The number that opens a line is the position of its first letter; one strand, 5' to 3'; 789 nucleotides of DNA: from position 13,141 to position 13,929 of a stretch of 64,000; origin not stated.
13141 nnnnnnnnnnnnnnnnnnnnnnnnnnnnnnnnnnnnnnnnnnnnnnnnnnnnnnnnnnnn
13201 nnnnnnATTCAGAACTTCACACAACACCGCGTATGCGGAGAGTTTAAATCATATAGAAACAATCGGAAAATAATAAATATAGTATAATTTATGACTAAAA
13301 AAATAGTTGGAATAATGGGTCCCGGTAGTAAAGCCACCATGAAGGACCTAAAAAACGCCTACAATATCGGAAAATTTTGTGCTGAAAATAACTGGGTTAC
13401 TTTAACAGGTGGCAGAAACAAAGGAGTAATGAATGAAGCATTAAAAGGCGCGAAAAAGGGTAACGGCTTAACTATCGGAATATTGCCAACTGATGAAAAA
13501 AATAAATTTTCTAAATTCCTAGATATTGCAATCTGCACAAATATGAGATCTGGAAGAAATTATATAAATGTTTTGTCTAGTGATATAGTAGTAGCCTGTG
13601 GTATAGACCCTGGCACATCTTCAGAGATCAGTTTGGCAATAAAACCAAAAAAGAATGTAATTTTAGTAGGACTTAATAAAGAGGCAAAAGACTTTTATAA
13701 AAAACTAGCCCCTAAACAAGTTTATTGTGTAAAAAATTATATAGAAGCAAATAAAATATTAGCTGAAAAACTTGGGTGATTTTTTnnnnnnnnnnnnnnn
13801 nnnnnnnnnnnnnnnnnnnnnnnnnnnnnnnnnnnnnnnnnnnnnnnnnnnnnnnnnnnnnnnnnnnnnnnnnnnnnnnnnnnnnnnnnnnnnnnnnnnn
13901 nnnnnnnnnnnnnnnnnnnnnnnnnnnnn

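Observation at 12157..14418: Two SLOG-superfamily genes (LOG-like TIGR00725 + nucleoside 2-deoxyribosyltransferase-like) beside a 349-aa helical protein: candidate undescribed nucleotide-processing or conflict module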

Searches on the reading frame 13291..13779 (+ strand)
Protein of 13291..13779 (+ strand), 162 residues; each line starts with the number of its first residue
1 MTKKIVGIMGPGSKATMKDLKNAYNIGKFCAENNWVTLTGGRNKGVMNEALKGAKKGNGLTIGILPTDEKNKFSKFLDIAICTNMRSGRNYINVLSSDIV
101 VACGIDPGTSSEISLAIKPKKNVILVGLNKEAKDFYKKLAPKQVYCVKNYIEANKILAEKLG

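Call 3: search_protein_families(library=pfam, proteins=[window:13291-13779:+], max_evalue=0.1)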
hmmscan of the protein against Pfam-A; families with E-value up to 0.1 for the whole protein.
window:13291-13779:+ (162 aa): 4 families
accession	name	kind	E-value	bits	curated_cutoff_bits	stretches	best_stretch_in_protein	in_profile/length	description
PF18306.6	LDcluster4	-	6.7e-45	152.8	26.3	1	4-138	2-133/151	SLOG cluster4 family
PF02481.21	DNA_processg_A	-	0.012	15.3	29.6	1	4-71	45-110/212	DNA recombination-mediator protein A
PF14003.11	YlbE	-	0.046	14.5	27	1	127-159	26-58/61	YlbE-like protein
PF00781.29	DAGK_cat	-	0.085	12.9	23.6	0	45-80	66-102/125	Diacylglycerol kinase catalytic domain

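Call 4: search_protein_families(library=ncbifam, proteins=[window:13291-13779:+], max_evalue=0.1)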
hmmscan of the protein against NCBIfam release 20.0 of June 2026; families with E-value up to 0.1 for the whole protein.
window:13291-13779:+ (162 aa): 3 families
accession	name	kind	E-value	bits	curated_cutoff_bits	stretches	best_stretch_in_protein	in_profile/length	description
TIGR00725.1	TIGR00725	hypoth_equivalog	2e-26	92.3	106.9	1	6-129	4-124/159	TIGR00725 family protein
TIGR00730.1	TIGR00730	subfamily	0.00083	19.1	96.35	1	14-71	11-69/178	TIGR00730 family Rossman fold protein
NF058542.1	CtkRMPhLog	equivalog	0.0019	18.2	300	1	18-67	16-65/177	cytokinin riboside 5'-monophosphate phosphoribohydrolase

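Call 6: search_protein_families(library=padloc, proteins=[window:13291-13779:+], max_evalue=0.1)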
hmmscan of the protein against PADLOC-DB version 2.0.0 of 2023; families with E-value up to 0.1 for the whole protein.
window:13291-13779:+ (162 aa): 2 families
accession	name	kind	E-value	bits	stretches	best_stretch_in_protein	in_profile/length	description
PDLC03927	PsyrA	-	0.00016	18.9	1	4-67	132-193/398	-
PDLC01980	CARF_m13--CARF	-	0.0011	16.9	1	26-75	86-135/168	-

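Call 7: search_protein_families(library=phrogs, proteins=[window:13291-13779:+], max_evalue=0.1)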
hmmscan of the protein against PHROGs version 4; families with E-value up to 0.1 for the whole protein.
window:13291-13779:+ (162 aa): 1 family
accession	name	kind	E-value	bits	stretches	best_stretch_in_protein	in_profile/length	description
phrog_23875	-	DNA, RNA and nucleotide metabolism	0.0025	18.3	1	18-61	17-58/246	DprA-like DNA recombination-mediator protein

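Call 11: find_homologous_proteins(query=window:13291-13779:+)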
Query window:13291-13779:+ (162 aa): 236 proteins with E <= 0.001 among 260 candidates; the best 120 are listed.
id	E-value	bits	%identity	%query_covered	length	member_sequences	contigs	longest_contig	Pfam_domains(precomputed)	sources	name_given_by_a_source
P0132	2.6e-95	334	100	95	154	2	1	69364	PF18306.7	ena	-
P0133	1.7e-84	299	86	100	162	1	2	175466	PF18306.7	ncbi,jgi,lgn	-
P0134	4.1e-71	256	72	99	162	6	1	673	PF18306.7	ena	-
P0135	3.6e-70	253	74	98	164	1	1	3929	PF18306.7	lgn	-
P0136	1.1e-69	251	73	99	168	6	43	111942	PF18306.7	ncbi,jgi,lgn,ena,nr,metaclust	ncbi:MAG TPA: cytochrome [Nanoarchaeota archaeon]|nr:MAG: hypothetical protein QT01_C0008G0028 [arch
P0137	3.1e-69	250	70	99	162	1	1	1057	PF18306.7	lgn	-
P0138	1.2e-67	244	73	99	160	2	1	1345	PF18306.7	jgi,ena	-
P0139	1.6e-67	244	73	97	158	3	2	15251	PF18306.7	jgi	jgi:uncharacterized protein (TIGR00725 family)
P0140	2.4e-67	243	71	98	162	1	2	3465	PF18306.7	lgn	-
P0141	2.8e-67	243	75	96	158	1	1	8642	PF18306.7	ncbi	-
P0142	1.3e-66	241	68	99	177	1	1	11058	PF18306.7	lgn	-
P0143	1.7e-66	241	68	99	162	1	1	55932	PF18306.7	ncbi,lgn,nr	ncbi:MAG: cytochrome [Nanoarchaeota archaeon]|nr:cytochrome [Nanoarchaeota archaeon]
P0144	1.6e-65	238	71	96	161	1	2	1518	PF18306.7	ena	-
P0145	7.6e-65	235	70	94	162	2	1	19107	PF18306.7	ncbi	-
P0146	9.3e-65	235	71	97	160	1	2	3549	PF18306.7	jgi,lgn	jgi:hypothetical protein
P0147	4.1e-64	233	67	98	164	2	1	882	PF18306.7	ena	-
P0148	6.9e-64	232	65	99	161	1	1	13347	PF18306.7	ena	-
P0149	2.1e-63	231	66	96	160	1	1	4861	PF18306.7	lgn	-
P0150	2.4e-62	227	66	99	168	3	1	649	PF18306.7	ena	-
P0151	3.5e-62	227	68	96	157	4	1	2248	PF18306.7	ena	-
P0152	2.4e-60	221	65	99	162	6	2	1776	PF18306.7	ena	-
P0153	2.8e-60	221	67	98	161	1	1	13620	PF18306.7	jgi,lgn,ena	-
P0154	3.7e-60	220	63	99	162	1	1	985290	PF18306.7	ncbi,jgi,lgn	ncbi:MAG: cytochrome [archaeon]|jgi:hypothetical protein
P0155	6.2e-60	219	66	94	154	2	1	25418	PF18306.7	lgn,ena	-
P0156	2.1e-59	218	65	96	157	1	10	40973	PF18306.7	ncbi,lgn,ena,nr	ncbi:MAG: cytochrome [Clostridia bacterium]|nr:cytochrome [Clostridia bacterium]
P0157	2.3e-59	218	65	98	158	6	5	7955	PF02481.22,PF18306.7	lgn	-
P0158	3.6e-59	217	65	98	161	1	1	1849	PF18306.7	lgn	-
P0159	4.1e-59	217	64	96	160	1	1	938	PF18306.7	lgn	-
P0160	7.9e-59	216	65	99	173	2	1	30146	PF18306.7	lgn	-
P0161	1.4e-58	215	62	97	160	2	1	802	PF02481.22,PF18306.7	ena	-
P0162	2.4e-58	214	64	96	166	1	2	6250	PF18306.7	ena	-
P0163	4.5e-58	213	63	96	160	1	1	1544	PF18306.7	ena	-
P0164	7.9e-58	213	66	96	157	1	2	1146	PF02481.22,PF18306.7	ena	-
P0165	1.1e-57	212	63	97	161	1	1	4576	PF18306.7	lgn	-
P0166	1.4e-57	212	66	96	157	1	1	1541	PF18306.7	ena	-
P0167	1.8e-57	211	62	99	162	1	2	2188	PF18306.7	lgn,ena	-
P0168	8.9e-57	209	65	96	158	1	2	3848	PF18306.7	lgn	-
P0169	1.1e-56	209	64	98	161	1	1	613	PF18306.7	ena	-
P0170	1.2e-56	209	63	96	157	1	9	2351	PF18306.7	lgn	-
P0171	1.4e-56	209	64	96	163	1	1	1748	PF18306.7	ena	-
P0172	1.5e-56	208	64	97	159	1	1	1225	PF18306.7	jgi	jgi:uncharacterized protein (TIGR00725 family)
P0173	3.1e-56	207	62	97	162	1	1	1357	PF18306.7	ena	-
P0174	6.5e-56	206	61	96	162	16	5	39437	PF18306.7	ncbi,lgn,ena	-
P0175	7.0e-56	206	63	94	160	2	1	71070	PF18306.7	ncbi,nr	ncbi:MAG: cytochrome [Candidatus Gracilibacteria bacterium]|nr:cytochrome [Candidatus Gracilibacteri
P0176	7.8e-56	206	62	96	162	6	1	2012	PF18306.7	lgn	-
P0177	1.1e-55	206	62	97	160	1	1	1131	PF02481.22,PF18306.7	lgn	-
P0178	1.1e-55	206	62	98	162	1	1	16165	PF18306.7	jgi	jgi:hypothetical protein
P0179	1.1e-55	206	65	98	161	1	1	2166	PF18306.7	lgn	-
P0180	1.1e-55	206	62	97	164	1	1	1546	PF18306.7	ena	-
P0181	3.0e-55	204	61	97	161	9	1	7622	PF18306.7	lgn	-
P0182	1.6e-54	202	62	98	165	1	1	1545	PF18306.7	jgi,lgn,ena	-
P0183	2.0e-54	202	60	98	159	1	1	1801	PF02481.22,PF18306.7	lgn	-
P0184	1.5e-53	199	61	96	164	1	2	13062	PF18306.7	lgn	-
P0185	2.3e-53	198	61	98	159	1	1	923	PF02481.22,PF18306.7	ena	-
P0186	3.7e-53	197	60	98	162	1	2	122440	PF18306.7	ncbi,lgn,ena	-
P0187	1.2e-51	193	60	99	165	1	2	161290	PF18306.7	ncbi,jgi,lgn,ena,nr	ncbi:MAG: cytochrome [Firmicutes bacterium]|nr:cytochrome [Bacillota bacterium]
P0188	5.0e-51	190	61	96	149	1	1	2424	PF18306.7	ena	-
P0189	2.5e-49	185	56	96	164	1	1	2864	PF18306.7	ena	-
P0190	4.7e-49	184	60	93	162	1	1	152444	PF18306.7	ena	-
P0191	7.6e-49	183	56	99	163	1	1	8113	PF18306.7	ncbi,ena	-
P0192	1.7e-48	182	63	94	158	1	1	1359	PF18306.7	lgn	-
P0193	3.5e-48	181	56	96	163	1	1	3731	PF18306.7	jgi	jgi:uncharacterized protein (TIGR00725 family)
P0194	6.3e-48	180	59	93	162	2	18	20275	PF18306.7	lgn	-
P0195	6.8e-48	180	58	96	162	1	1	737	PF18306.7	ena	-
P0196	8.4e-48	180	57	91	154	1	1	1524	PF18306.7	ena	-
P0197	9.4e-48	180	57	97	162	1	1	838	PF18306.7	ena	-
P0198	9.4e-48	180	59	93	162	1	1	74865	PF18306.7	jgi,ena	jgi:Predicted Rossmann fold nucleotide-binding protein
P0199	1.2e-47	180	58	99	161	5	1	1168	PF18306.7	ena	-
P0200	1.4e-47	179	55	97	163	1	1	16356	PF18306.7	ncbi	-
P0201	4.0e-47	178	54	99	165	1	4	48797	PF18306.7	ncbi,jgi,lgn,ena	-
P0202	4.2e-47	178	57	98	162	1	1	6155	PF18306.7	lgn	-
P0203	4.4e-47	178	58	98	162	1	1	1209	PF18306.7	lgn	-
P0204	6.0e-47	177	59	93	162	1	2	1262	PF18306.7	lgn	-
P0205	6.6e-47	177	55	96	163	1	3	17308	PF18306.7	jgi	jgi:uncharacterized protein (TIGR00725 family)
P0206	6.7e-47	177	58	96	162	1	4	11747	PF18306.7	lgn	-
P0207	8.1e-47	177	56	96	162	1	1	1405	PF18306.7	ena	-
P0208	8.1e-47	177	57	96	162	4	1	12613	PF18306.7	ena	-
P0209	8.2e-47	177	59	95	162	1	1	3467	PF18306.7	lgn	-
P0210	9.1e-47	177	59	93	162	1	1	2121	PF18306.7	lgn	-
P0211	9.2e-47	177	58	97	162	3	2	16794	PF18306.7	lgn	-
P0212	1.0e-46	176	54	97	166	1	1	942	PF18306.7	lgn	-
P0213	1.2e-46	176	56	94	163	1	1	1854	PF18306.7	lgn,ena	-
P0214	1.7e-46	176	55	97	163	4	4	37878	PF18306.7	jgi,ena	jgi:uncharacterized protein (TIGR00725 family)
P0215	1.8e-46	176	56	96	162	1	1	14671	PF18306.7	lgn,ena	-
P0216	2.4e-46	175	57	96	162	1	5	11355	PF18306.7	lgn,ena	-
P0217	2.4e-46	175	57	96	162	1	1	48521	PF18306.7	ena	-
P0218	2.6e-46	175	57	96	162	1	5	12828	PF18306.7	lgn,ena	-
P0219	3.3e-46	175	57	96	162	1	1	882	PF18306.7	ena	-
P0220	3.3e-46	175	57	96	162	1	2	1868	PF18306.7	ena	-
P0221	3.3e-46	175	57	96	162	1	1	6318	PF18306.7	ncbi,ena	-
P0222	4.2e-46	174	54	94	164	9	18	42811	PF18306.7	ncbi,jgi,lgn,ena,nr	ncbi:cytochrome [Candidatus Pacearchaeota archaeon]|nr:hypothetical protein [uncultured archaeon] MB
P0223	5.8e-46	174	55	94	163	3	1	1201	PF18306.7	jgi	jgi:uncharacterized protein (TIGR00725 family)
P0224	8.2e-46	174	57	96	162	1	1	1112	PF18306.7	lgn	-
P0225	8.2e-46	174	56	96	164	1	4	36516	PF18306.7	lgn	-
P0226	9.1e-46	173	57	96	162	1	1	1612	PF18306.7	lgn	-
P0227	9.9e-46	173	55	98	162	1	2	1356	PF18306.7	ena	-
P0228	1.0e-45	173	58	93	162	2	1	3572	PF18306.7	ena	-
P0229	1.1e-45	173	55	97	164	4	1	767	PF18306.7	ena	-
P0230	1.1e-45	173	56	97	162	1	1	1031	PF18306.7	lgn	-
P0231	1.2e-45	173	57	96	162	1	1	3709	PF18306.7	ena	-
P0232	1.3e-45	173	54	97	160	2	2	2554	PF18306.7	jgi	jgi:uncharacterized protein (TIGR00725 family)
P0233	2.1e-45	172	56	95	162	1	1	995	PF18306.7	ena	-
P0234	3.3e-45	172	58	95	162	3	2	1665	PF18306.7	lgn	-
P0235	3.5e-45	171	56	98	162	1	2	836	PF18306.7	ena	-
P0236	3.7e-45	171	56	94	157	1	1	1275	PF18306.7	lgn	-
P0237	4.8e-45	171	66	77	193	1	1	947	PF18306.7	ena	-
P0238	5.2e-45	171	62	98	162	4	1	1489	PF18306.7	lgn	-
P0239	5.4e-45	171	55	99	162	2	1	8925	PF18306.7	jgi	-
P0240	5.8e-45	171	57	96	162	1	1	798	PF18306.7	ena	-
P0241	5.9e-45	171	55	96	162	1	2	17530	PF18306.7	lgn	-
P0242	8.3e-45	170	57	98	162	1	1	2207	PF18306.7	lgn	-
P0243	8.7e-45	170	58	92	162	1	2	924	PF18306.7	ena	-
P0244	8.9e-45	170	58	95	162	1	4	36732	PF18306.7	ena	-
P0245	9.3e-45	170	55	96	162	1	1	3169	PF18306.7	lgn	-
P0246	1.1e-44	170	55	96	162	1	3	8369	PF18306.7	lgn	-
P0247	1.1e-44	170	58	95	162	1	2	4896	PF18306.7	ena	-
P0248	1.2e-44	170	57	97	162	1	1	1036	PF18306.7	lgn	-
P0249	1.2e-44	170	55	98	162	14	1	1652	PF18306.7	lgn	-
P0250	1.4e-44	170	57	96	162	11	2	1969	PF18306.7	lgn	-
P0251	2.0e-44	169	55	98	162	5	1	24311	PF18306.7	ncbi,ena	-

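Call 23: search_solved_structures(query=A2, max_evalue=0.01, show_alignments=2)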
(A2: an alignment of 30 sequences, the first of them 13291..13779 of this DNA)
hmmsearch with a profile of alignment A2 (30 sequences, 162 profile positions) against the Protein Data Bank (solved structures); distinct sequences matched with E-value up to 0.01: 13.
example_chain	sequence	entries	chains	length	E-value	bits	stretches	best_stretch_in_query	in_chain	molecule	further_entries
6y01_AAA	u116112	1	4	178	3.7e-63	215.3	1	2-160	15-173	p450 cytochrome, putative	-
2iz5_A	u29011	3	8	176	6e-55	188.6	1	2-160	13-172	MOCO CARRIER PROTEIN | MOLYBDENUM COFACTOR CARRIER PROTEIN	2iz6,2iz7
1rcu_A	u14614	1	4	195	1.3e-14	57.5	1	3-127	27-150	conserved hypothetical protein VT76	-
3qua_A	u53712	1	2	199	1.2e-06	31.5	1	19-110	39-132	Putative uncharacterized protein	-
7w2i_B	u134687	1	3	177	4.7e-05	26.4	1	14-112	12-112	Cytokinin riboside 5'-monophosphate phosphoribohydrolase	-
7w2i_A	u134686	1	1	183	4.9e-05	26.3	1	14-112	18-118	Cytokinin riboside 5'-monophosphate phosphoribohydrolase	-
1t35_A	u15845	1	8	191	0.00035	23.5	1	2-66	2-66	HYPOTHETICAL PROTEIN YVDD, Putative Lysine Decarboxylase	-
3sbx_A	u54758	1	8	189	0.00088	22.2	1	19-90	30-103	Putative uncharacterized protein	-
1wek_A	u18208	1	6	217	0.0014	21.6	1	20-63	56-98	hypothetical protein TT1465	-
5wq3_A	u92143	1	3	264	0.0019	21.1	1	19-80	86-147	Cytokinin riboside 5'-monophosphate phosphoribohydrolase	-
5zbj_A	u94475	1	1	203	0.0058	19.6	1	19-70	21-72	Putative cytokinin riboside 5'-monophosphate phosphoribohydrolase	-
5zi9_A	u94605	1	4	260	0.0063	19.5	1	7-80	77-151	Cytokinin riboside 5'-monophosphate phosphoribohydrolase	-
5zbk_A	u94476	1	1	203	0.0078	19.2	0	19-69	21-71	Putative cytokinin riboside 5'-monophosphate phosphoribohydrolase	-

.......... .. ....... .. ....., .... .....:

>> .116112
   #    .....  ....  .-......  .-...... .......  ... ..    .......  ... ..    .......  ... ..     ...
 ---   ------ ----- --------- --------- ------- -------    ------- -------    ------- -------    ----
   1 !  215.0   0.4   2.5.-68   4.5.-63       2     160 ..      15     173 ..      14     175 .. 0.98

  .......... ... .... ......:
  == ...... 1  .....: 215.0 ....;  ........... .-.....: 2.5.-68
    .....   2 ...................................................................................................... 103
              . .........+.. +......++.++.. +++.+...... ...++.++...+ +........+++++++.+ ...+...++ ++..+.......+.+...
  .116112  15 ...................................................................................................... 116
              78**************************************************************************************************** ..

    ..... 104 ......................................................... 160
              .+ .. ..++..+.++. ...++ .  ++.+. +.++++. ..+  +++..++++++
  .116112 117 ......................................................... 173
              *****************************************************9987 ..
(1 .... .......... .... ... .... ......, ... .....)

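Call 26: find_encoding_contigs(protein=P0133, flank=10000, max_places=2)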
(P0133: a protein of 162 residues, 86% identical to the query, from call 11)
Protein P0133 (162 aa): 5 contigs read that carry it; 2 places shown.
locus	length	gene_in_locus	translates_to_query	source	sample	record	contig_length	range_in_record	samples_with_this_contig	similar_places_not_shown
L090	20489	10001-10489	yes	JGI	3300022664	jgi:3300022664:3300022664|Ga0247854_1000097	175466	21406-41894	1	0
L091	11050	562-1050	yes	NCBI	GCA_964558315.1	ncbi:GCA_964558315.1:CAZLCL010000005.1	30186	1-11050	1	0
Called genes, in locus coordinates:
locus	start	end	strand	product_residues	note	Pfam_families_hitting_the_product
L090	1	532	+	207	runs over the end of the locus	PF00383:dCMP_cyt_deam_1, PF14437:MafB19-deam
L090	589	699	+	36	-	-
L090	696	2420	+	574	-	PF07973:tRNA_SAD, PF00587:tRNA-synt_2b, PF03129:HGTP_anticodon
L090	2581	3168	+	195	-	PF20803:PaaX_M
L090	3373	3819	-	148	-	PF00293:NUDIX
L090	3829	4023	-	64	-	-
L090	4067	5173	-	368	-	PF00919:UPF0004, PF04055:Radical_SAM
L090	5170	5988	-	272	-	PF02899:Phage_int_SAM_1, PF13495:Phage_int_SAM_4, PF00589:Phage_integrase, PF22823:MrpR_C_cat (weak)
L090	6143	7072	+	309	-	PF00389:2-Hacid_dh, PF02826:2-Hacid_dh_C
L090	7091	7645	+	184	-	PF00903:Glyoxalase, PF12681:Glyoxalase_2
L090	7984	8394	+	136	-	-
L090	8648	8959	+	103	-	-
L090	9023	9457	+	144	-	PF01797:Y1_Tnp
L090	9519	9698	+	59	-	-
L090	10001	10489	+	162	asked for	PF18306:LDcluster4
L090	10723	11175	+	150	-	-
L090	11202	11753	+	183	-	PF01928:CYTH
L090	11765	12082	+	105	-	PF03819:MazG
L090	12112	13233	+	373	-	-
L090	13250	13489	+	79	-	-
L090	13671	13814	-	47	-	-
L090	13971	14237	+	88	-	PF09932:DUF2164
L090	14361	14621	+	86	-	PF12961:DUF3850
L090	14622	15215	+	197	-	PF01966:HD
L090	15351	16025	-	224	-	PF01386:Ribosomal_L25p, PF14693:Ribosomal_TL5_C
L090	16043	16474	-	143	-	-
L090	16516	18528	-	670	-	PF00270:DEAD (faint), PF04851:ResIII, PF17757:UvrB_inter, PF27431:UvrB_3rd, PF00271:Helicase_C, PF12344:UvrB, PF02151:UVR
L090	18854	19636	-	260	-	PF01746:tRNA_m1G_MT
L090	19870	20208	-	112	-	PF13083:KH_KhpA-B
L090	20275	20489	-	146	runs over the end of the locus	PF00886:Ribosomal_S16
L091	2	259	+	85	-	?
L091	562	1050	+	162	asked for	PF18306:LDcluster4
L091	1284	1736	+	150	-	-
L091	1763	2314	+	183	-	PF01928:CYTH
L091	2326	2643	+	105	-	PF03819:MazG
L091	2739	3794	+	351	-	-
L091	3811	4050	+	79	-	-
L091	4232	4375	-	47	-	-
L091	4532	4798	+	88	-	PF09932:DUF2164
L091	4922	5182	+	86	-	PF12961:DUF3850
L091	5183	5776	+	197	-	PF01966:HD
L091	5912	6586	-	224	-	PF01386:Ribosomal_L25p, PF14693:Ribosomal_TL5_C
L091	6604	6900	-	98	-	-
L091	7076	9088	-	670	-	PF00270:DEAD (faint), PF04851:ResIII, PF17757:UvrB_inter, PF27431:UvrB_3rd, PF00271:Helicase_C, PF12344:UvrB, PF02151:UVR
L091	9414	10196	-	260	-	PF01746:tRNA_m1G_MT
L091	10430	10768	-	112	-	PF13083:KH_KhpA-B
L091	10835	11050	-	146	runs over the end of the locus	PF00886:Ribosomal_S16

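Call 27: find_encoding_contigs(protein=P0136, flank=6000, max_places=4)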
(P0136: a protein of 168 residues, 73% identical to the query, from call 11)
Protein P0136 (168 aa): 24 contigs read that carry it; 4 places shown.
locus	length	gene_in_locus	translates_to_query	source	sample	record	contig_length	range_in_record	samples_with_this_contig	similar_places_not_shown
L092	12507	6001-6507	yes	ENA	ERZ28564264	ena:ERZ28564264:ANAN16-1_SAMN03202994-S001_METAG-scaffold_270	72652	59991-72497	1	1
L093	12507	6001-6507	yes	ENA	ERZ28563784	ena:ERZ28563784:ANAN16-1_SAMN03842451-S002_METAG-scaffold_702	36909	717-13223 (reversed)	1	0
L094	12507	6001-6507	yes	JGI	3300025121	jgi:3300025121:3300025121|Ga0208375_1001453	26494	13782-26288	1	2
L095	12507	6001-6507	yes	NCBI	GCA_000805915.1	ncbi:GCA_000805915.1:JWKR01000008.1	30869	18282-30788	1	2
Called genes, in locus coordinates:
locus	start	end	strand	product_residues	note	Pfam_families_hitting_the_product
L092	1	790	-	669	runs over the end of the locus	PF17207:MCM_OB, PF00493:MCM, PF07726:AAA_3 (weak), PF07728:AAA_5 (weak), PF01078:Mg_chelatase, PF17855:MCM_lid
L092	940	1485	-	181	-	PF00352:TBP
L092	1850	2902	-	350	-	-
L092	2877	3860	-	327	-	-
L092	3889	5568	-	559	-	PF04675:DNA_ligase_A_N, PF01068:DNA_ligase_A_M, PF04679:DNA_ligase_A_C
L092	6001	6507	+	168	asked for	PF18306:LDcluster4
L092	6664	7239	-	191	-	PF05168:HEPN (weak)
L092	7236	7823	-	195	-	PF22600:MTPAP-like_central (weak), PF01909:NTP_transf_2, PF18765:Polbeta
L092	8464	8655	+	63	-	-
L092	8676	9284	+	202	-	PF00881:Nitroreductase, PF14512:TM1586_NiRdase, PF00881:Nitroreductase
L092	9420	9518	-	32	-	-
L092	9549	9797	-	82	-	PF05016:ParE_toxin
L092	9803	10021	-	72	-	-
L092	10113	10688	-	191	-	-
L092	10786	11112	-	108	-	-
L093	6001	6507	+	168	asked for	PF18306:LDcluster4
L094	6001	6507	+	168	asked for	PF18306:LDcluster4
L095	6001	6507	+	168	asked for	PF18306:LDcluster4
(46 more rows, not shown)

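Call 28: find_encoding_contigs(protein=P0175, flank=6000, max_places=2)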
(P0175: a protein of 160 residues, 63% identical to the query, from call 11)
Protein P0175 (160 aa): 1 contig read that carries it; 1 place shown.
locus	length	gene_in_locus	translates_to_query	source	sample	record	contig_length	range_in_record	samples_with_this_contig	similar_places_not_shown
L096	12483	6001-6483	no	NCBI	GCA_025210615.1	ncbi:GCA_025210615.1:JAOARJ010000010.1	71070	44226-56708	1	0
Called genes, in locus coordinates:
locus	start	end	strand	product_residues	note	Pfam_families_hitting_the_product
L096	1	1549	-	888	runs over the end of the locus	PF07517:SecA_DEAD, PF00270:DEAD (weak), PF01043:SecA_PP_bind, PF21090:P-loop_SecA, PF07516:SecA_SW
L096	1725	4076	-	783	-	PF01588:tRNA_bind, PF03483:B3_4, PF03484:B5, PF17759:tRNA_synthFbeta, PF03147:FDX-ACB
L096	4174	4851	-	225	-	PF02811:PHP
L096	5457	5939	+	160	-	PF00156:Pribosyltran, PF14681:UPRTase (weak)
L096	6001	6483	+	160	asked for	PF18306:LDcluster4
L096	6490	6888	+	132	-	-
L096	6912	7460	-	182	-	PF00440:TetR_N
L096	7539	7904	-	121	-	PF10012:DUF2255 (weak)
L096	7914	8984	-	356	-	PF00561:Abhydrolase_1 (weak)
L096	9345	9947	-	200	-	-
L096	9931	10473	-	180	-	-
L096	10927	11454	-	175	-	-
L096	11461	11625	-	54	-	-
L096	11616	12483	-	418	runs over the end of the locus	-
